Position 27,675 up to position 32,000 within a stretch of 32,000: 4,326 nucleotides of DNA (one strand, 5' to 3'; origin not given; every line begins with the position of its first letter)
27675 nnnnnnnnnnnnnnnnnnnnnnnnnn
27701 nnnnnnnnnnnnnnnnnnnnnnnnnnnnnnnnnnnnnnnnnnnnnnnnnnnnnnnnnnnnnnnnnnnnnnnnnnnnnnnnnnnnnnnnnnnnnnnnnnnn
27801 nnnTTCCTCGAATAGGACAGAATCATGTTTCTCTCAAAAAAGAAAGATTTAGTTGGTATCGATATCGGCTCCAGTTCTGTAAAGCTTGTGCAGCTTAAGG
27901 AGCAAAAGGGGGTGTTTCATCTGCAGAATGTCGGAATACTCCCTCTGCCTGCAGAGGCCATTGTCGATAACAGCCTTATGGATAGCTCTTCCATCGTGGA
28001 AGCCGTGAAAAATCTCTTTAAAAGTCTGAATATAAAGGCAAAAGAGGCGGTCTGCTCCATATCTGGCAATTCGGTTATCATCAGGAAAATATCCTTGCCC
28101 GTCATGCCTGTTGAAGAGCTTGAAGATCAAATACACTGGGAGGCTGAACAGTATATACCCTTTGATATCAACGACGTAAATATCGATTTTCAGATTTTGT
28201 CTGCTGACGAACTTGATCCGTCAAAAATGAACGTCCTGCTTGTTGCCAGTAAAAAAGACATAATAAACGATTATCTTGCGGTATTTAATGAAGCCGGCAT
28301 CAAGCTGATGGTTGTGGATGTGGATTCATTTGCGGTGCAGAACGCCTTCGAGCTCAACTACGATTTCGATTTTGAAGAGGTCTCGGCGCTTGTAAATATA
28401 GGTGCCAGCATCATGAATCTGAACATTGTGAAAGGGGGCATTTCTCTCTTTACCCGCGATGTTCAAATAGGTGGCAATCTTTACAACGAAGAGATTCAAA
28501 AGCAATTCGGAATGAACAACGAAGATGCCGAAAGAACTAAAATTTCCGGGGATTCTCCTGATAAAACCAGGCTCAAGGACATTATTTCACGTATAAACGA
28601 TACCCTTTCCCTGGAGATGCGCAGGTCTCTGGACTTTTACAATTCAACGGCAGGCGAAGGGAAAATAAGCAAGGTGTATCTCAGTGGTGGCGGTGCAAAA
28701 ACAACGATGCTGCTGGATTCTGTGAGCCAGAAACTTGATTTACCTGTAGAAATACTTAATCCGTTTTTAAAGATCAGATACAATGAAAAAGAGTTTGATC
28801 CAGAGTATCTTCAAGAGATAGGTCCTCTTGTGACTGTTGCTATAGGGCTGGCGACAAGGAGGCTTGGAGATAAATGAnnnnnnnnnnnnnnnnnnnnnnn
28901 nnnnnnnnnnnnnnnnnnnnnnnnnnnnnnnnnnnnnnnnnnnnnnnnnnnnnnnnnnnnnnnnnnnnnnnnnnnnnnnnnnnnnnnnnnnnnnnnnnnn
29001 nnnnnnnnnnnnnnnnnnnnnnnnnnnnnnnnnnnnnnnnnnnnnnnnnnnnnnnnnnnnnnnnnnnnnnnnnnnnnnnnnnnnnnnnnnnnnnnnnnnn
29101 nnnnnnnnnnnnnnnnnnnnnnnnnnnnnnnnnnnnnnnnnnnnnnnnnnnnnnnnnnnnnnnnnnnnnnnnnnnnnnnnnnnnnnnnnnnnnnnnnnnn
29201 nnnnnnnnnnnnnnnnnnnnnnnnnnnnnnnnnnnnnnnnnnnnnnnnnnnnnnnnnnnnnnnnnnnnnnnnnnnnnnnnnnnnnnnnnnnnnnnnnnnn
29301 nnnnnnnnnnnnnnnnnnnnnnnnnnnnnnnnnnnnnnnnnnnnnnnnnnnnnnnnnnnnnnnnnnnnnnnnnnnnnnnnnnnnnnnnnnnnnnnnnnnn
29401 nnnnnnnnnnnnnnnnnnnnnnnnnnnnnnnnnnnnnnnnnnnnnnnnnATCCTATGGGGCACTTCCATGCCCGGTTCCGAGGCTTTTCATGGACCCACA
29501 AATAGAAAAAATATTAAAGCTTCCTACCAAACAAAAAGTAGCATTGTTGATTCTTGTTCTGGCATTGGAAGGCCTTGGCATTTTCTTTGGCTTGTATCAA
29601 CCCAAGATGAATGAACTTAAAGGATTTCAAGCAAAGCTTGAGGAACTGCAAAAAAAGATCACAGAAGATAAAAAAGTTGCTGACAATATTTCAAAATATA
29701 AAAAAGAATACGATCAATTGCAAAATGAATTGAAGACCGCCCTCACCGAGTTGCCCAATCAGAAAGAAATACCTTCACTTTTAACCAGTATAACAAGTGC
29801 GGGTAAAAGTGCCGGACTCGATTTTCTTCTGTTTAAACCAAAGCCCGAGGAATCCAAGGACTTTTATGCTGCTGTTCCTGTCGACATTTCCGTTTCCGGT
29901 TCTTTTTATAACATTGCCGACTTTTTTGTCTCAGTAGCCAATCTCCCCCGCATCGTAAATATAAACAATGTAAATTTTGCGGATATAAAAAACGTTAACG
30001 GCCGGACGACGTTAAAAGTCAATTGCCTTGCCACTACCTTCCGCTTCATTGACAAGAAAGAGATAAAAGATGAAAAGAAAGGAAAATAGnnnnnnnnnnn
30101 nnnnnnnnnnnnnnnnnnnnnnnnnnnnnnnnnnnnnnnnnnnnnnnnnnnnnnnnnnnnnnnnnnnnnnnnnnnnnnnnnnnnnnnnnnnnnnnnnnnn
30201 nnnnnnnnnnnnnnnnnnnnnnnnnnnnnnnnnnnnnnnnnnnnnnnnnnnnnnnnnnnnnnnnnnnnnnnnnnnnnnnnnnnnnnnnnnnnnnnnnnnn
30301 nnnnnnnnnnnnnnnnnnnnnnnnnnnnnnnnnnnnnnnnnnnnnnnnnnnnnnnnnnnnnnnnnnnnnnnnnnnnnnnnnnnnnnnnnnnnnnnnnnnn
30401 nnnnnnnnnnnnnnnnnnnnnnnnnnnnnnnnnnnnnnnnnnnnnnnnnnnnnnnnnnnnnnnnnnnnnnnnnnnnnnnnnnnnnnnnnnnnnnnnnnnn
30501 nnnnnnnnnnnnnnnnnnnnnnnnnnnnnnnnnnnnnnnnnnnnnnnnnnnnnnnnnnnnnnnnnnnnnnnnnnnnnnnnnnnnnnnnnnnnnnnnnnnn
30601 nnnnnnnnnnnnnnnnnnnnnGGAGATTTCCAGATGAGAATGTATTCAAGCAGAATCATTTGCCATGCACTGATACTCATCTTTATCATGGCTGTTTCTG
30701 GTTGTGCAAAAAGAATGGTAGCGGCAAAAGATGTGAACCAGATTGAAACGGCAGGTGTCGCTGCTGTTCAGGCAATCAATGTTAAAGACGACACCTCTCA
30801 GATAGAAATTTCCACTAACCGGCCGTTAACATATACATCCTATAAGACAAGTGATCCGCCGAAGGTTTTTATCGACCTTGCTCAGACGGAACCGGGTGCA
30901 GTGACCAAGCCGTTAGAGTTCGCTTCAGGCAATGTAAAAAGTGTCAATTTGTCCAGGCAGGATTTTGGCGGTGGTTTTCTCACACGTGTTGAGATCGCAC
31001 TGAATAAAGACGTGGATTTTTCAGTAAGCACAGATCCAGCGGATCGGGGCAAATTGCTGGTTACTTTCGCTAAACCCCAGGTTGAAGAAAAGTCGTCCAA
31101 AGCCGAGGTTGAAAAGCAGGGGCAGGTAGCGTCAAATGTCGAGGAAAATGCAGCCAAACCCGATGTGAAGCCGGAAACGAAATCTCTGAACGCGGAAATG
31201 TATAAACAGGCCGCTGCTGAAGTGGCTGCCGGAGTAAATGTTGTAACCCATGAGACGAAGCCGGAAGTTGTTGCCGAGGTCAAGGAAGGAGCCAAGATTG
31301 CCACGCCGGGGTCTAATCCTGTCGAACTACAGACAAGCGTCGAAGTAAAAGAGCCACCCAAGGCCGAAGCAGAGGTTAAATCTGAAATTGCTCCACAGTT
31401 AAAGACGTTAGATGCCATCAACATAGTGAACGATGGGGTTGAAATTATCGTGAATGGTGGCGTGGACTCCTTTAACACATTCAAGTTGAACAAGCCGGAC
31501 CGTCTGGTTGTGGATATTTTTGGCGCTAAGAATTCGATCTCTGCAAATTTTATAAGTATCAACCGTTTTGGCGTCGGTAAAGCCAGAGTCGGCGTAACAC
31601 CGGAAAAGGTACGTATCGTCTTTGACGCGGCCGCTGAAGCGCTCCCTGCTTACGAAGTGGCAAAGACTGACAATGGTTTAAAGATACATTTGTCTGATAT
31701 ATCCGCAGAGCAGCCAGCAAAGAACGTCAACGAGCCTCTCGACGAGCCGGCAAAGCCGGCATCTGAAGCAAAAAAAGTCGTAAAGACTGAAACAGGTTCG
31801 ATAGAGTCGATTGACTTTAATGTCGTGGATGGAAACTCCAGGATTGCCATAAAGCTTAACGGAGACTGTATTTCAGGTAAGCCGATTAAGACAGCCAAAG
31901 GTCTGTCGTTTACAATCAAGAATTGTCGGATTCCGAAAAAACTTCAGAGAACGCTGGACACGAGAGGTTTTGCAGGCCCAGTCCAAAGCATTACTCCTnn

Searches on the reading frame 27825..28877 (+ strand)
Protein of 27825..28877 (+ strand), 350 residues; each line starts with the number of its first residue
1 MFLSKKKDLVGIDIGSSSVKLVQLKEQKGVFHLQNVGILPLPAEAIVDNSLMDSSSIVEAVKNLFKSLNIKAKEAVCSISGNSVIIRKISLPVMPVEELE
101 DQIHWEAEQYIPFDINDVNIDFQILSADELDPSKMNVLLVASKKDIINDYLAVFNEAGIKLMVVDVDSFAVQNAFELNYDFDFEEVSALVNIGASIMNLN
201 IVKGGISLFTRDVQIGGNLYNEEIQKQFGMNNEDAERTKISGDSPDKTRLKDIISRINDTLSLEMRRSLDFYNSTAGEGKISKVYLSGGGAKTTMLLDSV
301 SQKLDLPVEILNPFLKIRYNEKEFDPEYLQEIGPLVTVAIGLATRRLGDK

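Call 10: search_protein_families(library=pfam, proteins=[window:27825-28877:+], max_evalue=0.01)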
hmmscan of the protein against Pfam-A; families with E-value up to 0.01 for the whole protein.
window:27825-28877:+ (350 aa): 3 families
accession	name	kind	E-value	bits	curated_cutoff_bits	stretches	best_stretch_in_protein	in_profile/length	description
PF11104.14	PilM_2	-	1.5e-85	287.6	27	1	11-346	1-339/340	Type IV pilus assembly protein PilM;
PF14450.12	FtsA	-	1.2e-10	42.3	31.8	1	188-330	1-124/127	Cell division protein FtsA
PF05134.19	T2SSL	-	0.00025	21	25.5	1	76-170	50-137/231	Type II secretion system (T2SS), protein L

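Call 13: find_related_loci(query=window:27825-28877:+, collection=genome_contigs, flank=3000)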
Query window:27825-28877:+ (350 aa) in genome_contigs; peptide patterns used: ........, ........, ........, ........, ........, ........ (x = any residue, [..] = any of these).
296 stretches matched a pattern; 227 encode a relative of the query (tblastn E <= 1e-3); the best 80 are kept; 80 distinct loci.
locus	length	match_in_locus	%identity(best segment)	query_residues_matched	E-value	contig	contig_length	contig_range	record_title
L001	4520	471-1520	93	1-350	0e+0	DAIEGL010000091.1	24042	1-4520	MAG TPA_asm: Geobacter sp. isolate clean984 k141_1066079, whole genome shotgun sequence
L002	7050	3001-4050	82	1-350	0e+0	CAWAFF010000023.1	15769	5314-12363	MAG: uncultured delta proteobacterium isolate MFD03638.bin.2.1 genome assembly, contig: contig_1896, whole genome shotgu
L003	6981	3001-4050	79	1-350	0e+0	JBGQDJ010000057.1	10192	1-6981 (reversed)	MAG: Geobacteraceae bacterium isolate OBJ2_061818_110_19 k141_989583_length_10192_cov_12.2230, whole genome shotgun sequ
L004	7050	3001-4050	79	1-350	0e+0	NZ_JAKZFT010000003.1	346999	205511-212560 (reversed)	Geotalea sp. SG265 Scaffold3, whole genome shotgun sequence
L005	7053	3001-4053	77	1-350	0e+0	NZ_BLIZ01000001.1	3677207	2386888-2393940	Geobacter sp. AOG1 scaffold1, whole genome shotgun sequence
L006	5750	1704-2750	77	1-350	0e+0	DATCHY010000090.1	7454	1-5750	MAG TPA_asm: Geomonas sp. isolate SMAG_U7845 k141_96095, whole genome shotgun sequence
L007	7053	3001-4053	77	1-350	0e+0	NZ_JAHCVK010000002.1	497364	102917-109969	Geomobilimonas luticola strain JCM 17780 NODE_2_length_497364_cov_218.462986, whole genome shotgun sequence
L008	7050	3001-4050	75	1-350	1e-179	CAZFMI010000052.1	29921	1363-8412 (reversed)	MAG TPA_asm: uncultured Geomonas sp. isolate binchicken_co220_123 genome assembly, contig: NODE_894_length_29921_cov_13.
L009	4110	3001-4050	75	1-350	0e+0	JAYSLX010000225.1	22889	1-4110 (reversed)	MAG: Geobacteraceae bacterium isolate GFS_10510 GFS_10510_224, whole genome shotgun sequence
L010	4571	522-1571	75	1-350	0e+0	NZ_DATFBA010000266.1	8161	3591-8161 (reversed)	MAG: Geomonas sp. isolate SMAG_U8516 k141_28371, whole genome shotgun sequence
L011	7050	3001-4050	74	1-350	1e-178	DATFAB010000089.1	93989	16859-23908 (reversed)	MAG TPA_asm: Geomonas sp. isolate SMAG_U8490 k141_540763, whole genome shotgun sequence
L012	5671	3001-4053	74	1-350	5e-179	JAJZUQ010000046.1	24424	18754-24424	MAG: Deltaproteobacteria bacterium isolate SKS4.bin43 NODE_2951_length_24424_cov_2.026341, whole genome shotgun sequence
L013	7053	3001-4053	74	1-350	7e-178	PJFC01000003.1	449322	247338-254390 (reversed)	MAG: Geobacter sp. isolate H2geo H2geo_contig_3, whole genome shotgun sequence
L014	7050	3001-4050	75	1-350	7e-178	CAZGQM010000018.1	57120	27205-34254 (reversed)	MAG TPA_asm: uncultured Geoanaerobacter sp. isolate SRP302447_co2_673 genome assembly, contig: NODE_1615_length_57120_co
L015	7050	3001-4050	74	1-350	1e-177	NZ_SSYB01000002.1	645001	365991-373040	Geomonas edaphica strain Red53 contig2, whole genome shotgun sequence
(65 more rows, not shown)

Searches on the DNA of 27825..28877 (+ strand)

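Call 14: search_rna_families(sources=[L001, L002, L003, L004, L005, L006, L007, L008, L009, L010, L011, L012, L013, L014, L015, L016, L017, L018, L019, L020], threshold=gathering)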
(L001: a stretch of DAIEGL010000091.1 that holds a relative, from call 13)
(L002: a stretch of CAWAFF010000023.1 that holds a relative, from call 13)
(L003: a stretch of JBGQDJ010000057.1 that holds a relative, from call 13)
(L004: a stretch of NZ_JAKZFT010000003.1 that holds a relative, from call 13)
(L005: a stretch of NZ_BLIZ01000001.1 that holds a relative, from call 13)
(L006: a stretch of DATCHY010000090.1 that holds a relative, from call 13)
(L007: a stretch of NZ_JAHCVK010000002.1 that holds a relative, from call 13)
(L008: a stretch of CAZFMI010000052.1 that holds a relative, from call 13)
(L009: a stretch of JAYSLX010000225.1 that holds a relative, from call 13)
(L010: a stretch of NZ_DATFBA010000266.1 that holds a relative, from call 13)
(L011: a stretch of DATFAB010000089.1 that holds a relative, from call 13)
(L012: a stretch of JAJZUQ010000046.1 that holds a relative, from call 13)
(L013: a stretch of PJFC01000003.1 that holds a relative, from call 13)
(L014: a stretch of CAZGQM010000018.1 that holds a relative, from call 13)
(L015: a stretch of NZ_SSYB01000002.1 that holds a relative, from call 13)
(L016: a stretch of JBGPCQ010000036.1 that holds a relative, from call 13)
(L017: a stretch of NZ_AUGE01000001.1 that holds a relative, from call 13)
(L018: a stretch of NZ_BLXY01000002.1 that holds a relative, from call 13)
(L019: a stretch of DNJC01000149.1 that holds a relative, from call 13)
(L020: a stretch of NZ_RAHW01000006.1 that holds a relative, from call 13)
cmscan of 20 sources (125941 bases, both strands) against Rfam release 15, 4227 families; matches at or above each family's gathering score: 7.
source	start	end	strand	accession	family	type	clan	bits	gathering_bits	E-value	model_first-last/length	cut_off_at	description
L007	2520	2597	+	RF01051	c-di-GMP-I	Cis-reg; riboswitch;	CL00126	51.7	35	6.6e-07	1-87/87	no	c-di-GMP-I riboswitch aptamer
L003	2500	2576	+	RF01051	c-di-GMP-I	Cis-reg; riboswitch;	CL00126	49.7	35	2e-06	1-87/87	no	c-di-GMP-I riboswitch aptamer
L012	2513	2589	+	RF01051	c-di-GMP-I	Cis-reg; riboswitch;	CL00126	49.1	35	2.8e-06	1-87/87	no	c-di-GMP-I riboswitch aptamer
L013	2513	2589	+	RF01051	c-di-GMP-I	Cis-reg; riboswitch;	CL00126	49.1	35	2.8e-06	1-87/87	no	c-di-GMP-I riboswitch aptamer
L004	2547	2623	+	RF01051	c-di-GMP-I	Cis-reg; riboswitch;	CL00126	48.3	35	4.5e-06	1-87/87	no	c-di-GMP-I riboswitch aptamer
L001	4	80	+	RF01051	c-di-GMP-I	Cis-reg; riboswitch;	CL00126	47.5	35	6.9e-06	1-87/87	no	c-di-GMP-I riboswitch aptamer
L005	2520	2596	+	RF01051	c-di-GMP-I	Cis-reg; riboswitch;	CL00126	47.4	35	7.5e-06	1-87/87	no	c-di-GMP-I riboswitch aptamer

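Call 48: search_rna_families(sources=[L021, L022, L023, L024, L025, L027, L028, L029, L030, L031, L032, L033, L034, L035, L037, L038, L040, L041, L042, L043], threshold=gathering)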
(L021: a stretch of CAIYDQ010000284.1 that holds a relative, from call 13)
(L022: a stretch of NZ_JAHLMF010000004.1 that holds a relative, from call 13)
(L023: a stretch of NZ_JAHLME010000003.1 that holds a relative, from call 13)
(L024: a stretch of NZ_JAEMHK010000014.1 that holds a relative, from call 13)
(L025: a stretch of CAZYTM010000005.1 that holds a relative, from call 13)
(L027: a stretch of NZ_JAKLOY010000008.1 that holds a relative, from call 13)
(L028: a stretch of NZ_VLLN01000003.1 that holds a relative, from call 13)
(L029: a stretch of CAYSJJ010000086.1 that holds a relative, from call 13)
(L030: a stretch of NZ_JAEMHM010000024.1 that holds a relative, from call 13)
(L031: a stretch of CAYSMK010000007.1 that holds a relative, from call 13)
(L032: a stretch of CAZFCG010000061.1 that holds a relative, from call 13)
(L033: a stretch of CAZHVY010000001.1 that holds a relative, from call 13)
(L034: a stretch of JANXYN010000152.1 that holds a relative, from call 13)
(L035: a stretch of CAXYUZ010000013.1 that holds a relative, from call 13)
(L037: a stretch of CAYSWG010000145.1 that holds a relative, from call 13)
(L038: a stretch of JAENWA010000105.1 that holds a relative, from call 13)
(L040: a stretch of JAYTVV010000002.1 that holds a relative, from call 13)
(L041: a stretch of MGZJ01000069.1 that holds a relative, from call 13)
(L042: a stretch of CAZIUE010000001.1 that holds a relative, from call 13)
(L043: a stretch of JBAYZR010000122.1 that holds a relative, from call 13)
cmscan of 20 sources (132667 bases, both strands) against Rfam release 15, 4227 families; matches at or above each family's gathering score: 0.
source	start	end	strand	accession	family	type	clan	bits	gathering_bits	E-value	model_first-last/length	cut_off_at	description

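Call 49: search_rna_families(sources=[L047, L048, L049, L050, L051, L053, L055, L057, L058, L059, L060, L063, L064, L069, L070, L071, L072, L074, L076, L077], threshold=gathering)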
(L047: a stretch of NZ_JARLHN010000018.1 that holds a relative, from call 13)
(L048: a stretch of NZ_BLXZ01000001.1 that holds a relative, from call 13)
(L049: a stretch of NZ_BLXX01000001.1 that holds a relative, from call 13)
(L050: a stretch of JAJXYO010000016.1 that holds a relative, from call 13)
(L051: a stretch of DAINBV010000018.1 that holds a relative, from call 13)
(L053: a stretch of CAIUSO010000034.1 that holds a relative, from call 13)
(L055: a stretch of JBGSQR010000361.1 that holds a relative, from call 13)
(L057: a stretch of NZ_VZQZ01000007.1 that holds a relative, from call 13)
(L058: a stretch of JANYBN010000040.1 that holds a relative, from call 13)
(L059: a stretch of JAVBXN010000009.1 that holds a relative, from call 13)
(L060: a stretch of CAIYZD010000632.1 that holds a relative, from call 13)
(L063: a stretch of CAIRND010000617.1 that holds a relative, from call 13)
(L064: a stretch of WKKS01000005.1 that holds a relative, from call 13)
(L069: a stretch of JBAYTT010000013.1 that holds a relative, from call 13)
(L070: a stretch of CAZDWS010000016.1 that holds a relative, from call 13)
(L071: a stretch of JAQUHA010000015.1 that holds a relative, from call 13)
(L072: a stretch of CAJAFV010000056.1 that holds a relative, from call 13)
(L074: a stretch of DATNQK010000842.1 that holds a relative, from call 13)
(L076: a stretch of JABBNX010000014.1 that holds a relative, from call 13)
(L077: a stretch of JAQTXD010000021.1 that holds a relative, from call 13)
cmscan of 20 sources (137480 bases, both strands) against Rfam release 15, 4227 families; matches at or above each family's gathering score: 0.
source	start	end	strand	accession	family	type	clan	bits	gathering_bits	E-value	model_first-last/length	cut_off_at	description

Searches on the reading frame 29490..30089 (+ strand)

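Call 10: search_protein_families(library=pfam, proteins=[window:29490-30089:+], max_evalue=0.01)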
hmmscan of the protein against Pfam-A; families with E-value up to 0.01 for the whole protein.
window:29490-30089:+ (199 aa): 3 families
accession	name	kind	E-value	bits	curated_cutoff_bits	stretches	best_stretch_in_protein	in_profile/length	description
PF04350.18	PilO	-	7e-51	172.6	22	1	43-188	1-145/145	Pilus assembly protein, PilO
PF06810.17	Phage_scaffold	-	3.9e-05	24.1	35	1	36-91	36-89/170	Phage capsid assembly scaffolding protein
PF02403.27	Seryl_tRNA_N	-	0.0033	18.1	28.2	1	48-90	64-106/108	Seryl-tRNA synthetase N-terminal domain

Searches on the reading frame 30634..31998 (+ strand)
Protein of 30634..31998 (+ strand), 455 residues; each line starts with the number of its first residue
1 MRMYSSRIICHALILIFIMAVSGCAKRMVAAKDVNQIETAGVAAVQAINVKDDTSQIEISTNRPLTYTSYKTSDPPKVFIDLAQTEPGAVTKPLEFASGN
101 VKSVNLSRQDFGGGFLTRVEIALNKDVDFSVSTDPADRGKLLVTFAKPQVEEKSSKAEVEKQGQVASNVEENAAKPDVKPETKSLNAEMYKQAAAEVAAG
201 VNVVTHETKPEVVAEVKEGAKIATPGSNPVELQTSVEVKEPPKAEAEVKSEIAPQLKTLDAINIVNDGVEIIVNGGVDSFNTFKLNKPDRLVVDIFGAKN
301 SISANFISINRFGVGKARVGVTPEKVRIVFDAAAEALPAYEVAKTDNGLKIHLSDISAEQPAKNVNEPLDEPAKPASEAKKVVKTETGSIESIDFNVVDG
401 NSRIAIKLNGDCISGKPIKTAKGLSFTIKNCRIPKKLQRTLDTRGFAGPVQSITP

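Call 10: search_protein_families(library=pfam, proteins=[window:30640-31998:+], max_evalue=0.01)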
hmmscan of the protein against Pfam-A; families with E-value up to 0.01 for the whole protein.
window:30640-31998:+ (453 aa): 2 families
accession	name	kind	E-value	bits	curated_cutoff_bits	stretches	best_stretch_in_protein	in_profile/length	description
PF11741.13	AMIN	-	2.2e-29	102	20.5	2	264-350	8-100/101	AMIN domain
PF24837.1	AMIN-like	-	0.0013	19.3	27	0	274-293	108-127/129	AMIN-like domain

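Call 59: search_protein_families(library=ncbifam, proteins=[window:30634-31998:+], max_evalue=0.001)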
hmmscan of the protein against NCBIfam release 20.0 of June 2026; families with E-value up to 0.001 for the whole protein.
window:30634-31998:+ (455 aa): 1 family
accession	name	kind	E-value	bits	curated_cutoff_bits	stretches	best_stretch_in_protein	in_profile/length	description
NF038267.1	amidase_AmiC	exception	0.00085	18.1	700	0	280-338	60-123/407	N-acetylmuramoyl-L-alanine amidase AmiC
